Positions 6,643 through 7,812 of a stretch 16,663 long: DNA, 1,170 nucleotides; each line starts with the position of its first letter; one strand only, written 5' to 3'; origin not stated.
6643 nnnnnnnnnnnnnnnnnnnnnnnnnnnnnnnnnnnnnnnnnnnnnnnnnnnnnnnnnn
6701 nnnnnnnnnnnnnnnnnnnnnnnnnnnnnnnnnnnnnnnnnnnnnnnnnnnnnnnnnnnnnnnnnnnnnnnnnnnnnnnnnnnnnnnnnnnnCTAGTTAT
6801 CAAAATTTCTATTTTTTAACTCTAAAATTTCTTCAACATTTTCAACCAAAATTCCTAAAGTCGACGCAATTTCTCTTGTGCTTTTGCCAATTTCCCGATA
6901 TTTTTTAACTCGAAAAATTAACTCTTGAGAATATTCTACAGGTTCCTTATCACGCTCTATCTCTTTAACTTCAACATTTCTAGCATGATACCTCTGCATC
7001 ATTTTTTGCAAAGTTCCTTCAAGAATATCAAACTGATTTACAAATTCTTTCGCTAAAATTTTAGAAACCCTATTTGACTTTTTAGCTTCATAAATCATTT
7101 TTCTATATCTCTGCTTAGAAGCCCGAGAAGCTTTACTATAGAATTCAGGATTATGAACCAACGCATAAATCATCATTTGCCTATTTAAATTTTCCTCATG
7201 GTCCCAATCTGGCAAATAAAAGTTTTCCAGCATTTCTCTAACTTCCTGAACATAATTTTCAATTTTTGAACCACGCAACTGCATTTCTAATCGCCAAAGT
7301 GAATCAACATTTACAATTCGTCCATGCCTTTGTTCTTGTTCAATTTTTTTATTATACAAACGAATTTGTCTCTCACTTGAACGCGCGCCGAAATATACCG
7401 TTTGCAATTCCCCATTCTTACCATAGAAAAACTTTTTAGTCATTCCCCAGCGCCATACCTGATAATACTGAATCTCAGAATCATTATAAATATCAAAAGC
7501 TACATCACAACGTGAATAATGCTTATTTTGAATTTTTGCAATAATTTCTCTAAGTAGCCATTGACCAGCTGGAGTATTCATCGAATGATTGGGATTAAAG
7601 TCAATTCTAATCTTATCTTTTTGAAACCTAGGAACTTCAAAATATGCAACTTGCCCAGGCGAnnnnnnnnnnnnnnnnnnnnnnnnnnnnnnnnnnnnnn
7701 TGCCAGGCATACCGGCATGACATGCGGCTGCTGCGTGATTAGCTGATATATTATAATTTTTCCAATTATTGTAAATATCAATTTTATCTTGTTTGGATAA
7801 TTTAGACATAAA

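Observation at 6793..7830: Remnant of a pT181-type rolling-circle replicon inside a theta (RepA_N) plasmid, with a candidate nick-site hairpin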

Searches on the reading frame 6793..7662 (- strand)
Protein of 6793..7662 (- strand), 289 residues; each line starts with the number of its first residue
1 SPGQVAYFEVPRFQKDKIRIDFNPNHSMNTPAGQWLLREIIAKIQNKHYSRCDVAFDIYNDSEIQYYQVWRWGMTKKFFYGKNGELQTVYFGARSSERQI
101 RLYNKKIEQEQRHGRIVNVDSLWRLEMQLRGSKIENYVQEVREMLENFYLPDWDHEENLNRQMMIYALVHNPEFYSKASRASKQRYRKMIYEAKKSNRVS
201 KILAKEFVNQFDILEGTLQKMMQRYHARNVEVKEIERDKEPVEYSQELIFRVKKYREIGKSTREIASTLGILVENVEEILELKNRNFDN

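Call 6: search_protein_families(library=pfam, proteins=[window:6793-7662:-], max_evalue=0.01)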
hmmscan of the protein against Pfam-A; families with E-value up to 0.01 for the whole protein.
window:6793-7662:- (289 aa): 1 family
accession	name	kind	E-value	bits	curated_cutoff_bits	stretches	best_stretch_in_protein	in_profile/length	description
PF02486.25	Rep_trans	-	2.1e-08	34.5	29.6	1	87-142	56-110/201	Replication initiation factor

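Call 13: search_dna_similar(query=window:6793-7662:-, collection=plasmids, mode=protein, max_rows=40)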
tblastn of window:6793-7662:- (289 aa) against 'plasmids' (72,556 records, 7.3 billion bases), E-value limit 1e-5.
Records with a match: 751; places in all: 785; records where one place covers at least 80% of the query: 2.
Best place of each record, by identity: >=99% 1; <60% 750.
By first word of the organism name: Enterococcus 387; Staphylococcus 273; Mammaliicoccus 27; Bacillus 9; Streptococcus 8; Macrococcus 8; Macrococcoides 6; Priestia 5; Leuconostoc 4; Weissella 4; and 14 more.
By predicted mobility (MOB-suite, as given by PLSDB): mobilizable 462; non-mobilizable 265; conjugative 24.
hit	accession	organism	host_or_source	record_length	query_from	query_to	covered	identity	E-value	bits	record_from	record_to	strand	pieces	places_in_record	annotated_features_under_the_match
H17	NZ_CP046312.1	Lactobacillus crispatus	Homo sapiens,mid-vaginal ...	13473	1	289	100%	100.0%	0e+0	565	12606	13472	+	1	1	none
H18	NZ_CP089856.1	Ligilactobacillus salivarius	Pig,faecal sample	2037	2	235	81%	46.6%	1e-69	234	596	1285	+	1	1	replication initiation factor domain-containing protein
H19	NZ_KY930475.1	Limosilactobacillus reuteri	-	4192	4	225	77%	44.8%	2e-63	223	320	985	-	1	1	replication initiation factor domain-containing protein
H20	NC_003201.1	Oenococcus oeni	-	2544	5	227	77%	36.5%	3e-35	140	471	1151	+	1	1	replication protein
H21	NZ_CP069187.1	Enterococcus faecalis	Swine,Bacterial culture,Rectal swab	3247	5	232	79%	35.7%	4e-26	114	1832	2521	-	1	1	replication initiation factor domain-containing protein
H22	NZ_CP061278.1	Streptococcus suis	mixed culture,swine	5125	8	222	74%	37.7%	6e-29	122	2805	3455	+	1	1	replication initiation factor domain-containing protein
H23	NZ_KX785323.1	Streptococcus suis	pig,lung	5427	8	222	74%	37.7%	6e-29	122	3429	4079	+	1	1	replication initiation factor domain-containing protein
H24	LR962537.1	Enterococcus faecalis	-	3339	5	223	76%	36.9%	2e-31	130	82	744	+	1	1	record has no annotation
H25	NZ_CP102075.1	Enterococcus faecalis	Pig,single cell,Rectal swab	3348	5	223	76%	36.9%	2e-31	129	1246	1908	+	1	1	replication initiation factor domain-containing protein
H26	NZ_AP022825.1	Enterococcus saigonensis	-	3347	5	223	76%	36.9%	3e-31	129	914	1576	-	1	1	replication initiation factor domain-containing protein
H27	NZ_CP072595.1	Enterococcus faecium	Homo sapiens,blood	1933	5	222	75%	37.0%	2e-26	115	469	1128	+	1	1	replication initiation factor domain-containing protein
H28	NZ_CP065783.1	Enterococcus faecium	Homo sapiens,Rectal swab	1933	5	222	75%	37.0%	2e-26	115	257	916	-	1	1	replication initiation factor domain-containing protein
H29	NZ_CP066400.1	Enterococcus faecium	Homo sapiens,cell culture,rectal swab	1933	5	222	75%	37.0%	2e-26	115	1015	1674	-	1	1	record has no annotation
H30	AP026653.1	Enterococcus faecium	-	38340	5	222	75%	37.0%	5e-26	114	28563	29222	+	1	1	hypothetical protein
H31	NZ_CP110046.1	Enterococcus faecalis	Homo sapiens,saliva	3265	5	223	76%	36.6%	8e-30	125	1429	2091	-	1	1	replication initiation factor domain-containing protein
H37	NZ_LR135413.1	Enterococcus faecium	-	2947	5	223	76%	35.7%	1e-30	127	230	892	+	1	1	replication initiation factor domain-containing protein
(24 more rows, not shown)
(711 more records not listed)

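Call 18: search_solved_structures(query=window:6793-7662:-, max_evalue=0.01, show_alignments=2)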
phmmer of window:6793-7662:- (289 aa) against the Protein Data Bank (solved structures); distinct sequences matched with E-value up to 0.01: 2.
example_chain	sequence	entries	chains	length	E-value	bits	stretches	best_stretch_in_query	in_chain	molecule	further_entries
4cwc_A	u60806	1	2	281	1.9e-28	102.9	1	13-195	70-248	REPLICATION INITIATION PROTEIN, REPLICATION INITIATION PROTEIN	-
4cwe_A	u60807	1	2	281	7.3e-27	97.7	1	13-194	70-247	REPLICATION INITIATION PROTEIN, REPLICATION INITIATION PROTEIN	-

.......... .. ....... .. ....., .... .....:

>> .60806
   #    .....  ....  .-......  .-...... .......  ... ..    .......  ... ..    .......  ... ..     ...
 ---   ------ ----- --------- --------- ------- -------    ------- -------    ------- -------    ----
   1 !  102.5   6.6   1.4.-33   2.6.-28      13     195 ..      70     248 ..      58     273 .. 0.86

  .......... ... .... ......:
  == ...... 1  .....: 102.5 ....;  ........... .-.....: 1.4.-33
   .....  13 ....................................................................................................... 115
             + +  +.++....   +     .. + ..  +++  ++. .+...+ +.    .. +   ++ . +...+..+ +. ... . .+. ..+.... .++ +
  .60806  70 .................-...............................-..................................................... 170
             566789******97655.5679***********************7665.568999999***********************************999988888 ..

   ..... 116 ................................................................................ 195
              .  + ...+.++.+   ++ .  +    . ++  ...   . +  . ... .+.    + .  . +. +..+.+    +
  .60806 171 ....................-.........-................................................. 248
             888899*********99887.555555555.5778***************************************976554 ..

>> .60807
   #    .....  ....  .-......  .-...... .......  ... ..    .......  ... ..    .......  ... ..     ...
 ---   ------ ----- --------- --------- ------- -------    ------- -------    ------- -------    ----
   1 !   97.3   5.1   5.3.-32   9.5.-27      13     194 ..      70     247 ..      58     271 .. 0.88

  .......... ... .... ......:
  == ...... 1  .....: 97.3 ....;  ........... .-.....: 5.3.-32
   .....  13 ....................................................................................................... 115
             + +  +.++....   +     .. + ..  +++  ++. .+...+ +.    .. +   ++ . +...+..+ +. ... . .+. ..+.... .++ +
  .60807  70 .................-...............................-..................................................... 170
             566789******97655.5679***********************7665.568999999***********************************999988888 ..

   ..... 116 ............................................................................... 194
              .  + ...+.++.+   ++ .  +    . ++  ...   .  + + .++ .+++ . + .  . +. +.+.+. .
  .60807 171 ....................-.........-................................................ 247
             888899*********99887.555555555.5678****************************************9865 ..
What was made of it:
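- On pT181-family (Rep_trans) rolling-circle replicon: 4CWC RepD/E E 1.9e-28 with IRLYNKK aligned to IRIYNKK (call 18).
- Checked: It hits Pfam Rep_trans at E 2e-8 (call 6) and the RepD/E structure 4CWC at E 1.9e-28 (call 18).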

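Call 20: find_homologous_proteins(query=window:6796-7653:-, max_evalue=1e-10)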
Query window:6796-7653:- (286 aa): 156 proteins with E <= 1e-10 among 553 candidates; the best 120 are listed.
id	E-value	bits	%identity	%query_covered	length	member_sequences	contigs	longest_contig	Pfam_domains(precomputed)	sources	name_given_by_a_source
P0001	1.8e-167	574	100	92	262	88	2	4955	PF02486.26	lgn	-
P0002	4.1e-157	540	84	100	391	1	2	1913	PF02486.26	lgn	-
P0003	5.2e-157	539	84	100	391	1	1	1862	PF02486.26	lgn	-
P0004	1.1e-133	463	86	83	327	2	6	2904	PF02486.26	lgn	-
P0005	6.6e-108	378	69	79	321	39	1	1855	PF02486.26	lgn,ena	-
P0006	7.3e-105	368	68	79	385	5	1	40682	PF02486.26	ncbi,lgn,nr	ncbi:replication initiation factor domain-containing protein [Lactobacillus amylovorus]|nr:replicati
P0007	1.9e-91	324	59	80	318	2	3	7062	PF02486.26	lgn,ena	-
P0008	2.3e-91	324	63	78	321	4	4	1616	PF02486.26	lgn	-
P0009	1.5e-90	321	62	78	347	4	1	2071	PF02486.26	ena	-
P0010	1.4e-72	263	50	81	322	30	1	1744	PF02486.26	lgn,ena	-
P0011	5.3e-71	257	49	81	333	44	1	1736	PF02486.26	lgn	-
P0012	1.2e-68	250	50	78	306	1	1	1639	PF02486.26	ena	-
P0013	1.9e-68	249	49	80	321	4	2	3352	PF02486.26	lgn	-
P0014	3.6e-65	238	48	81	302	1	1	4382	PF02486.26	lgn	-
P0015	9.6e-65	237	46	81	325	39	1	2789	PF02486.26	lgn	-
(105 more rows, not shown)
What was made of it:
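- The 262-aa ORF is identical in a cluster of 88 member sequences (call 20).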

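Call 21: find_encoding_contigs(protein=P0002, flank=3000, max_places=4)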
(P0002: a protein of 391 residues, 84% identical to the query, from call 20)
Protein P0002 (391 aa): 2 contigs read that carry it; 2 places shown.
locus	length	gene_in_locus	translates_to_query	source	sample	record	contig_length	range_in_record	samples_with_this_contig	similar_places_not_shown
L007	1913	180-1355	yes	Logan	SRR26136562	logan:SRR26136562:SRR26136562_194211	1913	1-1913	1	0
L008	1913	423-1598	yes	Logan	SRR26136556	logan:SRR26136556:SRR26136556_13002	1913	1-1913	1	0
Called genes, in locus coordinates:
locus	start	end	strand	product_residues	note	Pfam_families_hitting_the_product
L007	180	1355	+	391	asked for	PF02486:Rep_trans (weak)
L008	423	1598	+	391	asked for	PF02486:Rep_trans (weak)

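Call 22: find_encoding_contigs(protein=P0003, flank=3000, max_places=4)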
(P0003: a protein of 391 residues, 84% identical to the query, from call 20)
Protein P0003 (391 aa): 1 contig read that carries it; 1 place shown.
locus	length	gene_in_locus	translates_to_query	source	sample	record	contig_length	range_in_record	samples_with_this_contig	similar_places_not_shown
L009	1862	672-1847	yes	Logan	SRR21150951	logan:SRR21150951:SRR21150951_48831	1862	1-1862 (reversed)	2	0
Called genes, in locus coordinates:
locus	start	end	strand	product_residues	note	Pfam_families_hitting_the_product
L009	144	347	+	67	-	PF21983:NikA-like (faint)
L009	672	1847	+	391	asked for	PF02486:Rep_trans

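Call 37: search_protein_families(library=pfam, proteins=[P0002], max_evalue=0.01)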
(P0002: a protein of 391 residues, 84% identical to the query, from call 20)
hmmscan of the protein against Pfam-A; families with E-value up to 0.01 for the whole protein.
P0002 (391 aa): 1 family
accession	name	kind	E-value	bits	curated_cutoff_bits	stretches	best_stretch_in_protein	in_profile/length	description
PF02486.25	Rep_trans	-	1.4e-08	35.1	29.6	1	189-244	56-110/201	Replication initiation factor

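Call 43: find_encoding_contigs(protein=P0001, flank=10000, max_places=10)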
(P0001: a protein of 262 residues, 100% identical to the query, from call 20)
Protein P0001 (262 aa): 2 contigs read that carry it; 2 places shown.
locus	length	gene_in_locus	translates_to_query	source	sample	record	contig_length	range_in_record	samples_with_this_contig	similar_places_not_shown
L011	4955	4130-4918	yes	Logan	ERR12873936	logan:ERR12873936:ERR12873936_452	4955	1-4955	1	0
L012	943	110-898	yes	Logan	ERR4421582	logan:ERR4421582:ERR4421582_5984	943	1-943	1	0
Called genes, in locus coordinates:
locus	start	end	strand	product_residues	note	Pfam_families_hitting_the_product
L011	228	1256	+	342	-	PF00268:Ribonuc_red_sm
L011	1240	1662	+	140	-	PF07972:Flavodoxin_NdrI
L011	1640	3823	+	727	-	PF08343:RNR_N, PF00317:Ribonuc_red_lgN, PF02867:Ribonuc_red_lgC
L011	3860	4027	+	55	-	-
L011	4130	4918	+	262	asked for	PF02486:Rep_trans (weak)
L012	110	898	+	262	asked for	PF02486:Rep_trans (weak)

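Call 44: find_encoding_contigs(protein=P0006, flank=6000, max_places=3)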
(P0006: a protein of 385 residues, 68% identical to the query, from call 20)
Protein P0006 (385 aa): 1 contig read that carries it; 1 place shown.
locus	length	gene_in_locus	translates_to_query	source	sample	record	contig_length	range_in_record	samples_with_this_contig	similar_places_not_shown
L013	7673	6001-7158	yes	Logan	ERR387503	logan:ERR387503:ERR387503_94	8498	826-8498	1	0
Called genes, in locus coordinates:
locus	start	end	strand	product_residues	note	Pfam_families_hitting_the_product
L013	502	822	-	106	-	PF05016:ParE_toxin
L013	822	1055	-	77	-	PF02604:PhdYeFM_antitox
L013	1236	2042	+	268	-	PF00142:Fer4_NifH (weak), PF01656:CbiA, PF02374:ArsA_ATPase, PF06564:CBP_BcsQ, PF09140:MipZ (weak), PF10609:ParA (weak), PF13614:AAA_31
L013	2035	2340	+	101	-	PF17363:DUF5388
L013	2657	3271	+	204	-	PF19503:DUF6037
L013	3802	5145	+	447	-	PF01051:Rep3_N, PF21205:Rep3_C (weak)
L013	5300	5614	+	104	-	-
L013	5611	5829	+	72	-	PF00589:Phage_integrase (weak)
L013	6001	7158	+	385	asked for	PF02486:Rep_trans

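Call 45: get_annotated_region(hit=H20, flank=700)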
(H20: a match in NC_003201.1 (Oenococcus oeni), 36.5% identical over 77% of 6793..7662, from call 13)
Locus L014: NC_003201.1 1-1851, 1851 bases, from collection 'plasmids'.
description: Oenococcus oeni plasmid pRS2, complete sequence
organism: Oenococcus oeni (NCBI taxid 1247)
taxonomy: Bacteria; Bacillota; Bacilli; Lactobacillales; Lactobacillaceae; Oenococcus; Oenococcus oeni
host: -; source: -; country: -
typing (MOB-suite, as given by PLSDB): mobilizable; replicon rep_cluster_1146; relaxase MOBV
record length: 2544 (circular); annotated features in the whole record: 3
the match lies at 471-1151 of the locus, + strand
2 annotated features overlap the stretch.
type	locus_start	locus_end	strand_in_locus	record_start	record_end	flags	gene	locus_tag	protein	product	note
CDS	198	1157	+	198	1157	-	-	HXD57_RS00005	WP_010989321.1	replication protein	-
CDS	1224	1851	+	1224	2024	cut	-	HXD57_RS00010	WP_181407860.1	helix-turn-helix domain-containing protein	-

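Call 46: get_annotated_region(hit=H21, flank=700)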
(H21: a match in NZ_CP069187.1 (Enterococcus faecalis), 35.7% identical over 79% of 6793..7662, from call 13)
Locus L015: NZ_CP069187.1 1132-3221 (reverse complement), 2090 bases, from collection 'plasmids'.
description: Enterococcus faecalis strain L11 plasmid pL11, complete sequence
organism: Enterococcus faecalis (NCBI taxid 1351)
taxonomy: Bacteria; Bacillota; Bacilli; Lactobacillales; Enterococcaceae; Enterococcus; Enterococcus faecalis
host: -; source: Swine,Bacterial culture,Rectal swab; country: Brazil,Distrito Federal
typing (MOB-suite, as given by PLSDB): non-mobilizable
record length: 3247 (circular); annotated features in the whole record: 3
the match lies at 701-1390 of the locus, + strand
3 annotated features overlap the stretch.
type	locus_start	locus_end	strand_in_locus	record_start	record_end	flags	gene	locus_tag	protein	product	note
CDS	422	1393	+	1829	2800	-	-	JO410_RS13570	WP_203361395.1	replication initiation factor domain-containing protein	GO:0006270 - DNA replication initiation [Evidence IEA]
CDS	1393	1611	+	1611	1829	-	-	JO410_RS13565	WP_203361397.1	hypothetical protein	-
CDS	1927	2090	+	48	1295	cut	mobV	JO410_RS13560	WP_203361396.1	MobV family relaxase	GO:0006310 - DNA recombination [Evidence IEA]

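Call 47: get_annotated_region(hit=H22, flank=700)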
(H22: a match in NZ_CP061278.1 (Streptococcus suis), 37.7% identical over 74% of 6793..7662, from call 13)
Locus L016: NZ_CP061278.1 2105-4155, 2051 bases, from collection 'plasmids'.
description: Streptococcus suis strain SC262 plasmid pSC262, complete sequence
organism: Streptococcus suis (NCBI taxid 1307)
taxonomy: Bacteria; Bacillota; Bacilli; Lactobacillales; Streptococcaceae; Streptococcus; Streptococcus suis
host: -; source: mixed culture,swine; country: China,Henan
typing (MOB-suite, as given by PLSDB): non-mobilizable
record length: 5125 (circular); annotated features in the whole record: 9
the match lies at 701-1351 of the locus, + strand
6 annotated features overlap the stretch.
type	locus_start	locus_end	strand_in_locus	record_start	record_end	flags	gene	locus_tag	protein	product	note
CDS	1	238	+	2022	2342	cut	-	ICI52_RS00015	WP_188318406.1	type II toxin-antitoxin system RelE/ParE family toxin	GO:0030541 - plasmid partitioning [Evidence IEA]; GO:0051290 - protein heterotetramerization [Evidence IEA]; GO:0009432 ...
CDS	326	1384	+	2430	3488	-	-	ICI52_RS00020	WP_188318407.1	replication initiation factor domain-containing protein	GO:0006270 - DNA replication initiation [Evidence IEA]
CDS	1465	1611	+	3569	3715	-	-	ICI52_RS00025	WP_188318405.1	hypothetical protein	-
CDS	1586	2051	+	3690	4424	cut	-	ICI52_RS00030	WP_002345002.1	23S rRNA (adenine(2058)-N(6))-methyltransferase Erm(T)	-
predicted_resistance_gene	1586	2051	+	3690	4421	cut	erm(T)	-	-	23S rRNA (adenine(2058)-N(6))-methyltransferase Erm(T)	predicted by amrfinderplus; class LINCOSAMIDE/MACROLIDE/STREPTOGRAMIN; identity 100.0%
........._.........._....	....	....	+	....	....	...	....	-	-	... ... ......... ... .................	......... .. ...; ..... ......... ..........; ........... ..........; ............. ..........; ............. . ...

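Call 48: get_annotated_region(hit=H37, flank=700)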
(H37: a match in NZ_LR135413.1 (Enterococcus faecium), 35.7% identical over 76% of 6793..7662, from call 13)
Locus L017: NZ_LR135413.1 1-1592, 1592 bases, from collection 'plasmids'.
description: Enterococcus faecium isolate E8284 plasmid 6
organism: Enterococcus faecium (NCBI taxid 1352)
taxonomy: Bacteria; Bacillota; Bacilli; Lactobacillales; Enterococcaceae; Enterococcus; Enterococcus faecium
host: -; source: -; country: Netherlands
typing (MOB-suite, as given by PLSDB): non-mobilizable; replicon rep_cluster_943
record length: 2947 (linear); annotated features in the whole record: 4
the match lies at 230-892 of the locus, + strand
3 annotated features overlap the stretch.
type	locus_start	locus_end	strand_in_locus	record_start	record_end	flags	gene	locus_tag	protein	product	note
CDS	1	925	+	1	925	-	-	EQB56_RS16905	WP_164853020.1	replication initiation factor domain-containing protein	GO:0006270 - DNA replication initiation [Evidence IEA]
CDS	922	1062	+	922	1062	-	-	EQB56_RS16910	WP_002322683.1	DeoR family transcriptional regulator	GO:0006355 - regulation of DNA-templated transcription [Evidence IEA]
CDS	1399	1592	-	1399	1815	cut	-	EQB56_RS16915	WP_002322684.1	hypothetical protein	-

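Call 77: find_encoding_contigs(protein=P0005, flank=2000, max_places=2)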
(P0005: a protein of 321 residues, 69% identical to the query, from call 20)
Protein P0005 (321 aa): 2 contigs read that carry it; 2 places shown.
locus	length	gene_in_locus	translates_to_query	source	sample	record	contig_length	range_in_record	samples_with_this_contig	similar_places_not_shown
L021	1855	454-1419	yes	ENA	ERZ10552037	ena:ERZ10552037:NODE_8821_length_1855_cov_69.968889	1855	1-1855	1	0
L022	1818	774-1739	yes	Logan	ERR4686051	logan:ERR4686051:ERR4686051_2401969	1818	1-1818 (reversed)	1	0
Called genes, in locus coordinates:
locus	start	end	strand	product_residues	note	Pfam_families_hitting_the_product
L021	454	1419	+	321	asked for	PF02486:Rep_trans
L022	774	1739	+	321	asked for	PF02486:Rep_trans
